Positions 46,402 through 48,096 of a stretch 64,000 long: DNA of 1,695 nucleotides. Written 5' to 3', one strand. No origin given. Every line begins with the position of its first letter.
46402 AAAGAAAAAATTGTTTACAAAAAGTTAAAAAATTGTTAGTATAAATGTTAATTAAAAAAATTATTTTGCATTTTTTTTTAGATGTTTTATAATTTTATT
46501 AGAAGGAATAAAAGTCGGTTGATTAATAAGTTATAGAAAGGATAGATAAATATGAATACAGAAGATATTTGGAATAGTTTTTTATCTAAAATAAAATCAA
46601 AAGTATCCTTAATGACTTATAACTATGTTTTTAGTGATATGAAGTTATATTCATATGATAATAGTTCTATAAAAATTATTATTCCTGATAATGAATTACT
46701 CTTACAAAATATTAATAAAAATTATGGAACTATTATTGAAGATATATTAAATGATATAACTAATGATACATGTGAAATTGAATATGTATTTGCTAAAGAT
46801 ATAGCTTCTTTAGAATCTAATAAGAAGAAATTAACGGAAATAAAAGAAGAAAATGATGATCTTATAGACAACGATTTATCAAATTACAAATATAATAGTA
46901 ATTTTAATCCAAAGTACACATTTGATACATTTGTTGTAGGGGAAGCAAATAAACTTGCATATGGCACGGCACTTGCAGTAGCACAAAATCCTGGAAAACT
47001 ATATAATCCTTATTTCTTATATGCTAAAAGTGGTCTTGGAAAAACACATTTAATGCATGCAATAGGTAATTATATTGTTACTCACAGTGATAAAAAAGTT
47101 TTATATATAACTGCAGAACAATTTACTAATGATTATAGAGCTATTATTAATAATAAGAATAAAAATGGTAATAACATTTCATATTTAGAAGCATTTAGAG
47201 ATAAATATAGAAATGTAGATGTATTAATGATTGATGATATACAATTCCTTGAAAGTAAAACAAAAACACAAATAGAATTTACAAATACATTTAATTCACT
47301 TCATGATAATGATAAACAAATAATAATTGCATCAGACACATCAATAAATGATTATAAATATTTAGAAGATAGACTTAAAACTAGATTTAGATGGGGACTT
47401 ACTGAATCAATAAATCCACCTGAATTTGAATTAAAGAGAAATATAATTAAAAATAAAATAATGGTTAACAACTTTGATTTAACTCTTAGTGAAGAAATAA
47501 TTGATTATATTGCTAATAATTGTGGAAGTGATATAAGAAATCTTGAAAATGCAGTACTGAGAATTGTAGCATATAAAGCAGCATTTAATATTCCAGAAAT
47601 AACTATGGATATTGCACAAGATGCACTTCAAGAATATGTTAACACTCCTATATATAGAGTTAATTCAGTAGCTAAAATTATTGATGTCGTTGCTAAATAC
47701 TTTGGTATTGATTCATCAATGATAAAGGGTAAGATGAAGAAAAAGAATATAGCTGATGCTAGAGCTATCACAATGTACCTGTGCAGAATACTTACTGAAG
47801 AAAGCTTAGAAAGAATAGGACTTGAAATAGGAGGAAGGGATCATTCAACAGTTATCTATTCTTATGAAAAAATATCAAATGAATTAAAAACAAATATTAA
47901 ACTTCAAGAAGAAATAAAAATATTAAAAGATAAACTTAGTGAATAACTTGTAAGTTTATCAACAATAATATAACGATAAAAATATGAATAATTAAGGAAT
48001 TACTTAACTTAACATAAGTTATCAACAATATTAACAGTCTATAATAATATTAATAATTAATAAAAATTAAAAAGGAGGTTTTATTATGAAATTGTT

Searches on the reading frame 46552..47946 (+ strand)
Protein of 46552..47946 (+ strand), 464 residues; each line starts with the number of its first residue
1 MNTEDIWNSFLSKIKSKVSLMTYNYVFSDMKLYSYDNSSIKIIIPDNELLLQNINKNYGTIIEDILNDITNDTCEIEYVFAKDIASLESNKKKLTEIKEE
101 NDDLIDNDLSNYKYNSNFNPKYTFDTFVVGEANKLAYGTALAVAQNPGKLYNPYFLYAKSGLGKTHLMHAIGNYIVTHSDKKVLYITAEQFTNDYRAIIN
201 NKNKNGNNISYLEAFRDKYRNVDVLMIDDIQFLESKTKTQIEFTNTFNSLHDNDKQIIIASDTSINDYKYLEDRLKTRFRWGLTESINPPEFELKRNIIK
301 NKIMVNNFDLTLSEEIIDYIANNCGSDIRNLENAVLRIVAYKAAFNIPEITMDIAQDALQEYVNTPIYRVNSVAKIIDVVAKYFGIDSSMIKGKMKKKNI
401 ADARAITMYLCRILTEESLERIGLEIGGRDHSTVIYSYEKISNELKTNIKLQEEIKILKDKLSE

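Call 9: search_protein_families(library=ncbifam, proteins=[window:46552-47946:+])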
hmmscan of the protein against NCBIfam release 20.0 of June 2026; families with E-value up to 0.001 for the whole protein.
window:46552-47946:+ (464 aa): 11 families
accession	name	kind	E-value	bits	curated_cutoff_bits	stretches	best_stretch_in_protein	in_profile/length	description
TIGR00362.1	DnaA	equivalog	1.6e-131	439.4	343.9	1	7-462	1-437/437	chromosomal replication initiator protein DnaA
NF001154.0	PRK00149.3-3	equivalog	3.6e-92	309.8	410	1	12-462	16-458/462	chromosomal replication initiator protein DnaA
NF009087.0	PRK12422.1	equivalog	2.8e-61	208.1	657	1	92-461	84-442/455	chromosomal replication initiator protein DnaA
TIGR03420.1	DnaA_homol_Hda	equivalog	1e-22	80.8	194.8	1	119-335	9-202/226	DnaA regulatory inactivator Hda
NF005304.0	PRK06835.1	equivalog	8.4e-12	44.8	215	1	154-268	186-293/330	ATP-binding protein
NF038214.1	IS21_help_AAA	equivalog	1.1e-10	41.6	200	1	154-269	93-198/232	IS21-like element helper ATPase IstB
NF005982.0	PRK08084.1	equivalog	5.7e-09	35.9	268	1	123-333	20-208/235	DnaA inactivator Hda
NF005378.0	PRK06921.1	subfamily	1e-08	34.6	207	1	154-278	120-239/266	hypothetical protein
NF009043.0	PRK12377.1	subfamily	1.8e-07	31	389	1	88-234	37-176/248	ATP-binding protein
NF005931.1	PRK07952.1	equivalog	7.8e-07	28.9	357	1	124-241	71-183/246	replicative helicase loader DnaC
NF006505.0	PRK08939.1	equivalog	8.2e-05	22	228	1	148-230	153-226/306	primosomal protein DnaI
